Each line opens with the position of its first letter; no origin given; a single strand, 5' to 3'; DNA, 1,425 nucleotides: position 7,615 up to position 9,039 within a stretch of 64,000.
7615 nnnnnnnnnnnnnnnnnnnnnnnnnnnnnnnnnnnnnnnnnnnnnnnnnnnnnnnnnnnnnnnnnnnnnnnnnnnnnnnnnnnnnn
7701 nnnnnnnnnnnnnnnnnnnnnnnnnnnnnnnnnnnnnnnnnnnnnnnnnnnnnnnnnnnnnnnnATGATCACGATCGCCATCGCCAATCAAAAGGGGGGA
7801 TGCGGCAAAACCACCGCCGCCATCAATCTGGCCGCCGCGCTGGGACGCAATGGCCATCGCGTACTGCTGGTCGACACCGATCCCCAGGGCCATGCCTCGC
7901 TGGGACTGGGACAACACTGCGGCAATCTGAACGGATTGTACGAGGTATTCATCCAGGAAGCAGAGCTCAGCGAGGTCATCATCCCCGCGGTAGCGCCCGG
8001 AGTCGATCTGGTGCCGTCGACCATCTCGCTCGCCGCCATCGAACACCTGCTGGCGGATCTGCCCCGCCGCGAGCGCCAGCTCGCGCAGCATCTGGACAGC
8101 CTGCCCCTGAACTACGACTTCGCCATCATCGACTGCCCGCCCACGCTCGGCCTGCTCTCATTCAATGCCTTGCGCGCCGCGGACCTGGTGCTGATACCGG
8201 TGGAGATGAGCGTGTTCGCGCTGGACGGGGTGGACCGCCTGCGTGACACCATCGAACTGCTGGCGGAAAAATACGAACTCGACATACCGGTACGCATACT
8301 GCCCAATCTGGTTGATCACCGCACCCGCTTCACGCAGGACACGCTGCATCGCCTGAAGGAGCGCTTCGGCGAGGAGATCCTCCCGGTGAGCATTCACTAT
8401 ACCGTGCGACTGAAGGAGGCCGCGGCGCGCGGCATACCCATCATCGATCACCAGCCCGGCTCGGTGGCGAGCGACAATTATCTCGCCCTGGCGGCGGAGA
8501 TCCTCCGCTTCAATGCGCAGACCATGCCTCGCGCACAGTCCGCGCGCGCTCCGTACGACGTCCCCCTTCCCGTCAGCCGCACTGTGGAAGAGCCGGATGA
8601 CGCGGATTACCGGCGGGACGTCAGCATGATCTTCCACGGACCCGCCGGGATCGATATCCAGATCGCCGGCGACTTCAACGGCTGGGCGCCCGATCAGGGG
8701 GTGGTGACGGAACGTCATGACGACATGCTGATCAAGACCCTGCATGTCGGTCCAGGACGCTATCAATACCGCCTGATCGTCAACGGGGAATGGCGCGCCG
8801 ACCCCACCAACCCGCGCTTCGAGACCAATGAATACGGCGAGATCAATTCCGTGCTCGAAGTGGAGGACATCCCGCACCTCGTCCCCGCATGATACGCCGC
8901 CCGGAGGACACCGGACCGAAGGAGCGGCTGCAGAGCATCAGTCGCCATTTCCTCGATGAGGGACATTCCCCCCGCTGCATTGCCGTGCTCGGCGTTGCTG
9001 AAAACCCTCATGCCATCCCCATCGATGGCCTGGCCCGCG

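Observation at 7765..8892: ParA-family partition ATPase fused to an AMPK-beta/CBM48-type glycogen-binding domain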

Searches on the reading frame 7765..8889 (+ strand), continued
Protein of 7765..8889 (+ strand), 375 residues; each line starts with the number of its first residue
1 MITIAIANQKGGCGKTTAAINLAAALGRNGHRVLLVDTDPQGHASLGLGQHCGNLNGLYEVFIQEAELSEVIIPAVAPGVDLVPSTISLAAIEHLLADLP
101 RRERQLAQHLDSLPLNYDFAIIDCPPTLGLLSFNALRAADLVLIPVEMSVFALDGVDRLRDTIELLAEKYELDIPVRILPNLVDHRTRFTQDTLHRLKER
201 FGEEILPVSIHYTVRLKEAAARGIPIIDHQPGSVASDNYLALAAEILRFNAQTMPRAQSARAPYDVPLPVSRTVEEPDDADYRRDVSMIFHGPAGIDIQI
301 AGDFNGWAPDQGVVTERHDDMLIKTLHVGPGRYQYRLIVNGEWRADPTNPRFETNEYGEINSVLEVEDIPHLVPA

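Call 54: predict_structure(alignment_id=A3)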
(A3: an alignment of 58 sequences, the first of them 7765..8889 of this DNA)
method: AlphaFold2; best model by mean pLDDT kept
length: 375 residues; sequences in the alignment: 58
mean_pLDDT: 87.7   pTM: 0.68
mean pLDDT of the five models: 87.7, 86.5, 85.9, 85.5, 84.8
residues with pLDDT >= 90: 257; 70-90: 84; 50-70: 7; < 50: 27
segments of 3 or more residues with pLDDT < 50: 256-278, 372-375
pLDDT, mean of each block of 10 residues (from residue 1): 93 89 97 96 94 90 94 96 90 85 93 91 92 95 92 88 93 94 85 91 94 90 96 94 95 57 38 43 88 88 95 94 94 96 92 85 88 49
secondary structure, 60 per line:
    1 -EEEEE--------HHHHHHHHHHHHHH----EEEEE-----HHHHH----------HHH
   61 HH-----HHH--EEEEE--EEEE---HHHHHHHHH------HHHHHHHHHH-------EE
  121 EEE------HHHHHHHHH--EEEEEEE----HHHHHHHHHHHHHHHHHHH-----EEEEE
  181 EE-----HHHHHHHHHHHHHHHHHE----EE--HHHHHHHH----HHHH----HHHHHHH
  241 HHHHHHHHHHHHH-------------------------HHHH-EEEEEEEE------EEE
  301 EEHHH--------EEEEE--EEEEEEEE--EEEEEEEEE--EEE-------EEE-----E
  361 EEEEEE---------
elements in order: E2-6 H15-28 E33-37 H43-47 H58-62 E73-77 E80-83 H87-95 H102-111 E119-123 H130-138 E141-147 H152-170 E176-182 H188-204 H214-221 H226-229 H234-253 H279-282 E284-291 E298-302 E314-318 E321-328 E331-339 E342-344 E352-354 E360-366

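Call 58: fold_search(model_id=the predicted structure, library=pdb)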
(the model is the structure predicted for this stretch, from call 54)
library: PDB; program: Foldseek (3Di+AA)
matches with E <= 10: 1525; with E <= 0.001: 433
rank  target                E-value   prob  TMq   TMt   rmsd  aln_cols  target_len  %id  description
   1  9a6n_A                8.9e-27  1.00  0.64  0.94   1.5       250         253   39  Integrative model of SOJ-NRDR by crosslinking MS and deep learning (released 2024-09-18)
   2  8ray_A                7.9e-26  1.00  0.64  0.93   1.7       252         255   38  ParA in complex with ATP (released 2025-03-26)
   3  8ray_B                1.0e-25  1.00  0.63  0.92   1.8       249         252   38  ParA in complex with ATP (released 2025-03-26)
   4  2bek_B                8.9e-25  1.00  0.61  0.93   1.7       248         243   38  Structure of the bacterial chromosome segregation protein Soj (released 2005-01-12)
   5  2bek_A                3.2e-24  1.00  0.62  0.94   1.5       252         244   38  Structure of the bacterial chromosome segregation protein Soj (released 2005-01-12)
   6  8jml_B                6.1e-24  1.00  0.63  0.89   1.8       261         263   36  Structure of Helicobacter pylori Soj protein mutant, D41A (released 2024-05-29)
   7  8jmj_A                8.3e-24  1.00  0.63  0.88   1.9       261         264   36  Structure of Helicobacter pylori Soj-DNA-Spo0J complex (released 2024-05-29)
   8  6iub_A                1.1e-23  1.00  0.63  0.88   1.9       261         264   36  Structure of Helicobacter pylori Soj protein (released 2019-02-13)
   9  2bej                  1.1e-23  1.00  0.61  0.93   1.7       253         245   38  Structure of the bacterial chromosome segregation protein Soj (released 2005-01-12)
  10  1wcv                  3.3e-22  1.00  0.60  0.90   2.1       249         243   39  Structure of the bacterial chromosome segregation protein Soj (released 2005-01-12)
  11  5ihp_B                2.0e-19  1.00  0.57  0.86   3.2       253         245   32  Crystal Structure of Cobyrinic Acid a,c-diamide synthase from Mycobacterium smegmatis with bound ADP and Magnesium (released 2016-03-30)
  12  5if9_B                2.3e-19  1.00  0.57  0.86   3.1       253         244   32  Crystal Structure of Cobyrinic Acid a,c-diamide synthase from Mycobacterium smegmatis with bound ATP analog and Magnes (released 2016-03-09)
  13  5tvk_A                3.1e-19  1.00  0.54  0.84   3.1       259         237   24  Crystal Structure of putative plasmid partition protein (BB_S35) from Borrelia burgdorferi B31 bound to AMPPNP (released 2016-11-23)
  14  5tvk_B                3.3e-19  1.00  0.57  0.87   2.5       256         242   24  Crystal Structure of putative plasmid partition protein (BB_S35) from Borrelia burgdorferi B31 bound to AMPPNP (released 2016-11-23)
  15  4pfs_B                5.3e-19  1.00  0.59  0.88   1.9       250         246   33  Crystal Structure of Cobyrinic Acid a,c-diamide synthase from Mycobacterium smegmatis (released 2014-05-21)
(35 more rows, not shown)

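Call 69: search_dna_similar(query=window:7765-8889:+, collection=plasmids, mode=protein, max_rows=15)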
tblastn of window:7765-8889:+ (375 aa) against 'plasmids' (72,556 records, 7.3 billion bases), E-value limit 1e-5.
The search stops at 5000 records and this limit was reached: more records match than are counted here, and every count below describes the 5000 best-scoring records only.
Records with a match: at least 5000; places in all: 5621; records where one place covers at least 80% of the query: 3.
Best place of each record, by identity: <60% 5000.
By first word of the organism name: Enterococcus 742; Klebsiella 303; Escherichia 217; Salmonella 200; Acinetobacter 194; Pseudomonas 155; Rhizobium 150; Lactiplantibacillus 144; Clostridium 140; Bacillus 139; and 390 more.
By predicted mobility (MOB-suite, as given by PLSDB): non-mobilizable 1928; conjugative 1610; mobilizable 1462.
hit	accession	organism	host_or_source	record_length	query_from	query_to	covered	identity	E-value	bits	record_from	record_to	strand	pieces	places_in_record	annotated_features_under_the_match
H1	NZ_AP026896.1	Aeromonas caviae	Microbe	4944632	4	252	66%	40.6%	3e-48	182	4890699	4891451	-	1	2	none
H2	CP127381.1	Aerococcus tenax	Homo sapiens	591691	4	247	65%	41.1%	1e-50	189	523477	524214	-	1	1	AAA family ATPase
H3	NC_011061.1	Prosthecochloris aestuarii DSM 271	-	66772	4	255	67%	39.7%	1e-38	154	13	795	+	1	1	ParA family protein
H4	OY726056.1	Phocaeicola massiliensis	-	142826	4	254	67%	39.8%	3e-46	176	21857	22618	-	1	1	record has no annotation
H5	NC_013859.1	Azospirillum sp. B510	-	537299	4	284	75%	35.3%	1e-31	133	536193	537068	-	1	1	AAA family ATPase | ParB/RepB/Spo0J family partition protein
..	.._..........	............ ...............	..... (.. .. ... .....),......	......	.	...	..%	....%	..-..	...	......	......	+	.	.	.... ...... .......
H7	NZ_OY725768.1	Parabacteroides distasonis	-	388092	4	250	66%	39.8%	9e-45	172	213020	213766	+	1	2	AAA family ATPase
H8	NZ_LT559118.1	Nonomuraea gerenzanensis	-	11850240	4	247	65%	40.1%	1e-40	160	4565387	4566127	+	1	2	none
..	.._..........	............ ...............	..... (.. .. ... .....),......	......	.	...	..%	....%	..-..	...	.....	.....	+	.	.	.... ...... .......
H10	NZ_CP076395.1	Sphingopyxis indica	Single cell,HCH dumpsite soil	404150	1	247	66%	39.5%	5e-41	161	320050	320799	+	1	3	ParA family protein | rsmG: 16S rRNA (guanine(527)-N(7))-methyltransferase RsmG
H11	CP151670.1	Isosphaeraceae bacterium EP7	-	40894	1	263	70%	37.1%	6e-36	146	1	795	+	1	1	AAA family ATPase | hypothetical protein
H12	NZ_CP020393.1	Burkholderia vietnamiensis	Environment,oryza sativa, rhizosphere ...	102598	4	349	92%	28.1%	1e-18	96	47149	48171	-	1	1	ParA family protein | ParB/RepB/Spo0J family partition protein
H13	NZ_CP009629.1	Burkholderia vietnamiensis LMG 10929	Oryza sativa, rhizosphere soil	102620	4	349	92%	28.1%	1e-18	96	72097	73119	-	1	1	ParA family protein | ParB/RepB/Spo0J family partition protein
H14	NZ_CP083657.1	Burkholderia vietnamiensis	-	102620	4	349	92%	28.1%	1e-18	96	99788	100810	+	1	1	ParA family protein | ParB/RepB/Spo0J family partition protein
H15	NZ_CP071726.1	Acaryochloris sp. 'Moss Beach'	culture,intertidal zone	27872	4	253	67%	38.8%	1e-41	162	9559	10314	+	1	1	ParA family protein | hypothetical protein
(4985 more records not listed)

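Call 74: search_solved_structures(query=A7, max_evalue=0.1, show_alignments=1)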
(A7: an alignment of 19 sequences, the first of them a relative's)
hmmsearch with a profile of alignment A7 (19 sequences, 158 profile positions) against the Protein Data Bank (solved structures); distinct sequences matched with E-value up to 0.1: 33.
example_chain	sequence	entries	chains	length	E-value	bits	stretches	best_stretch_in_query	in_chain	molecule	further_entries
7xn2_A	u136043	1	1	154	9.1e-13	51.1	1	3-81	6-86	Alr3614 protein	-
4r4e_B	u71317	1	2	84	2.1e-09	40.2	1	11-74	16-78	HTH-type transcriptional regulator GlnR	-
7tea_B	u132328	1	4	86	5.2e-09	38.9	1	5-73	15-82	Glutamine synthetase repressor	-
3hh0_A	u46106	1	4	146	7.5e-09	38.3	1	11-73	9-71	Transcriptional regulator, MerR family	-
4r22_B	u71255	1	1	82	4.3e-08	35.9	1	7-73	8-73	HTH-type transcriptional regulator TnrA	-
4r24_B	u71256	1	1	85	4.6e-08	35.8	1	7-73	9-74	HTH-type transcriptional regulator TnrA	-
3whp_A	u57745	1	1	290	8.4e-08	34.9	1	1-65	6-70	Probable transcriptional regulator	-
5c8d_A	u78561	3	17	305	9e-08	34.8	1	1-65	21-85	Light-dependent transcriptional regulator CarH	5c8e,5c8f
7tec_A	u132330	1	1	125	1.5e-07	34.1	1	10-74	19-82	HTH-type transcriptional regulator GlnR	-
2vz4_A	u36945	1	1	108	5e-06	29.2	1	7-54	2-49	HTH-TYPE TRANSCRIPTIONAL ACTIVATOR TIPA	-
1jbg_A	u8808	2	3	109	1.9e-05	27.3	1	7-70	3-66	transcription activator of multidrug-efflux transporter genes mta | transcription activator MtaN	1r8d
4wls_A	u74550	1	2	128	0.00024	23.7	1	10-55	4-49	HTH-type transcriptional regulator CueR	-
6ldi_G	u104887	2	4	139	0.00026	23.6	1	9-55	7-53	HTH-type transcriptional regulator CueR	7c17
1q05_A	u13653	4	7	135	0.00033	23.2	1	10-55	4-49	Transcriptional regulator cueR | HTH-type transcriptional regulator CueR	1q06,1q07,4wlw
5i41_B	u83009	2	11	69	0.00039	23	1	10-69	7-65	Chromosome-anchoring protein RacA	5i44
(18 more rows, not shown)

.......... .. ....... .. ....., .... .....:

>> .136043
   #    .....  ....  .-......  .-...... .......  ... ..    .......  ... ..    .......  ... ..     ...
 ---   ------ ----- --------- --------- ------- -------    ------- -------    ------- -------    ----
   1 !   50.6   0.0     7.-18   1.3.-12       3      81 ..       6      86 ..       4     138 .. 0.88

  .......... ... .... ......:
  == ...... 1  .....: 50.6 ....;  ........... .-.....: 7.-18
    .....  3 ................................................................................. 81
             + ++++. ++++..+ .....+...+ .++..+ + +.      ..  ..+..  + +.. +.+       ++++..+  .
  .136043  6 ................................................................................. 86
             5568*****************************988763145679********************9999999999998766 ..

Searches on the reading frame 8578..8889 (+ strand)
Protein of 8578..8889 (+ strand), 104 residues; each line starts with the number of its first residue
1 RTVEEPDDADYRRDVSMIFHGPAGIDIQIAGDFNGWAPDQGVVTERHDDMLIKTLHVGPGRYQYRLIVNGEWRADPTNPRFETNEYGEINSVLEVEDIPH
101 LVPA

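Call 28: search_solved_structures(query=window:8578-8889:+, max_evalue=0.01, show_alignments=4)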
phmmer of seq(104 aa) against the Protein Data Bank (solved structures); distinct sequences matched with E-value up to 0.01: 18.
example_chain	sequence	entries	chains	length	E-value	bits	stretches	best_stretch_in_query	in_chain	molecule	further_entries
2f15_A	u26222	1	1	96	7.8e-09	38.9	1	20-96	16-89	5'-AMP-activated protein kinase, beta-2 subunit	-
2lu3_A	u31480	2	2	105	9.3e-09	38.7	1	19-96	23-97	5'-AMP-activated protein kinase subunit beta-2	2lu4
4y0g_A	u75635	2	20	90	1.2e-08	38.4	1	19-95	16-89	5'-AMP-activated protein kinase subunit beta-2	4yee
1z0n_A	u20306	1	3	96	2.8e-08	37.2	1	23-97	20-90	5'-AMP-activated protein kinase, beta-1 subunit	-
1z0m_A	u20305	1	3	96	2.9e-08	37.1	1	23-97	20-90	5'-AMP-activated protein kinase, beta-1 subunit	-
7jhg_B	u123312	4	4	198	5e-08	36.3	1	21-96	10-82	5'-AMP-activated protein kinase subunit beta-2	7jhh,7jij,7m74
4rer_B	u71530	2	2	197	5.1e-08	36.3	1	21-96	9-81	5'-AMP-activated protein kinase subunit beta-2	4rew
6c9f_B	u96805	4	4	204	6e-08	36.1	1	23-96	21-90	5'-AMP-activated protein kinase subunit beta-1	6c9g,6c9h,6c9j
4yef_A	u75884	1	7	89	6.1e-08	36.1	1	23-95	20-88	5'-AMP-activated protein kinase subunit beta-1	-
5t5t_B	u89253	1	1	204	6.4e-08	36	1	23-96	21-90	5'-AMP-activated protein kinase subunit beta-1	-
4zhx_B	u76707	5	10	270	6.8e-08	35.9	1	23-96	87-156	5'-AMP-activated protein kinase subunit beta-1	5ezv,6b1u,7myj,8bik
6b2e_B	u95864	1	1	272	6.9e-08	35.9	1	20-96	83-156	5'-AMP-activated protein kinase subunit beta-2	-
4cfe_B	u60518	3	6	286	7.5e-08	35.8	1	23-96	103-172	5'-AMP-ACTIVATED PROTEIN KINASE SUBUNIT BETA-1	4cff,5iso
8j5d_D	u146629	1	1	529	1.1e-07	35.3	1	12-103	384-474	Phosphoglucan phosphatase LSF1, chloroplastic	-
4qfg_B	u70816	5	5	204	1.7e-07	34.7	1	23-96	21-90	5'-AMP-activated protein kinase subunit beta-1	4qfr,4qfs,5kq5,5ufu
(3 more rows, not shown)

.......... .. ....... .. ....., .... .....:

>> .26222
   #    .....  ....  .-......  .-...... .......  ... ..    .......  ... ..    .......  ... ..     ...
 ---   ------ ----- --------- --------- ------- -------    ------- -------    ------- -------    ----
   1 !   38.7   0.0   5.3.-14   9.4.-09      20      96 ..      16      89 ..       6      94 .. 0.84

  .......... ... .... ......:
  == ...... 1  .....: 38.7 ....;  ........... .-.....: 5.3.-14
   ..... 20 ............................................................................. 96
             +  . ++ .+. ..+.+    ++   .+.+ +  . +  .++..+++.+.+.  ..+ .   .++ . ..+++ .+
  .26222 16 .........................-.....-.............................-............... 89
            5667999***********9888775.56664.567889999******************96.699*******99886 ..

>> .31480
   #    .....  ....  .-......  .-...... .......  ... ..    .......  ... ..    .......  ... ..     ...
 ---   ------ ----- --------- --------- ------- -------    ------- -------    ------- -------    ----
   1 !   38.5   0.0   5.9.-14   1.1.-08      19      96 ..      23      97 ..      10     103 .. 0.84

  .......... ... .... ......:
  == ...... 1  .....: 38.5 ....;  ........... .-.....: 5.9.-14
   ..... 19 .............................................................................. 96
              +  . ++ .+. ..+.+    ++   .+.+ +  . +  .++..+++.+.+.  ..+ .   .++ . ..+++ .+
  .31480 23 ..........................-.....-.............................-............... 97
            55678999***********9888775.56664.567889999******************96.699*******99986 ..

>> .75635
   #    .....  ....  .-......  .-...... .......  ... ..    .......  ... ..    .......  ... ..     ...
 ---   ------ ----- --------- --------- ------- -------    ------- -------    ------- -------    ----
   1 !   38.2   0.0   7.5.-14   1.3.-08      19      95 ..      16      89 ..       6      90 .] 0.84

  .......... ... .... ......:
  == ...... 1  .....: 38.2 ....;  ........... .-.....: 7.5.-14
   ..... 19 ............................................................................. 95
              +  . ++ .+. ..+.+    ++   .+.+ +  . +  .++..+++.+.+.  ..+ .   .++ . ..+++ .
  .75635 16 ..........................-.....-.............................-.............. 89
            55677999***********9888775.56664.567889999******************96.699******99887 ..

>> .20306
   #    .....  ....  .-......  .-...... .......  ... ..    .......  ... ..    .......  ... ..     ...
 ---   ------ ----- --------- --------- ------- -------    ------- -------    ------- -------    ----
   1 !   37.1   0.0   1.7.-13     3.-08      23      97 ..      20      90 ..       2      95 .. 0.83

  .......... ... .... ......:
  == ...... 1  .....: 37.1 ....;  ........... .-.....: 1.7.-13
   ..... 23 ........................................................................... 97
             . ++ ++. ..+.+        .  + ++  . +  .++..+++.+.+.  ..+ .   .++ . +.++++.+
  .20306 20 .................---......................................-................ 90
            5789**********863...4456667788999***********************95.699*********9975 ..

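Call 75: search_protein_representatives(protein=window:8599-8889:+)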
Query: 97 residues. Proteins with E-value up to 0.001 (for the whole library): 5022; up to 1e-10: 664; up to 1e-30: 55. The best 150 are listed.
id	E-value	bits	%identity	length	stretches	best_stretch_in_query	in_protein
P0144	6.1e-70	248.2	26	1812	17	10-88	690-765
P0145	1.9e-56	204.8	35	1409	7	12-88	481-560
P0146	2.1e-53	195.1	26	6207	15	18-68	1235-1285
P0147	6.3e-48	177.5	38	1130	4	19-88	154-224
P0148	1.7e-47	176.1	32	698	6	10-92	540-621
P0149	3.8e-45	168.6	31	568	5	8-90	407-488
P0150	5.1e-45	168.1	34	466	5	10-90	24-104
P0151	1.8e-43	163.2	28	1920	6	6-88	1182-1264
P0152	1.9e-43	163.1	31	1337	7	11-88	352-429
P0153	2.8e-43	162.6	24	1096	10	14-81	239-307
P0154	1.5e-42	160.3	32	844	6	8-85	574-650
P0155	9.0e-42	157.7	28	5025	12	19-68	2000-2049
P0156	3.9e-40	152.4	35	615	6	12-88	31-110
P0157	7.4e-39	148.3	37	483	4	19-90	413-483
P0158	2.7e-38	146.6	30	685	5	8-89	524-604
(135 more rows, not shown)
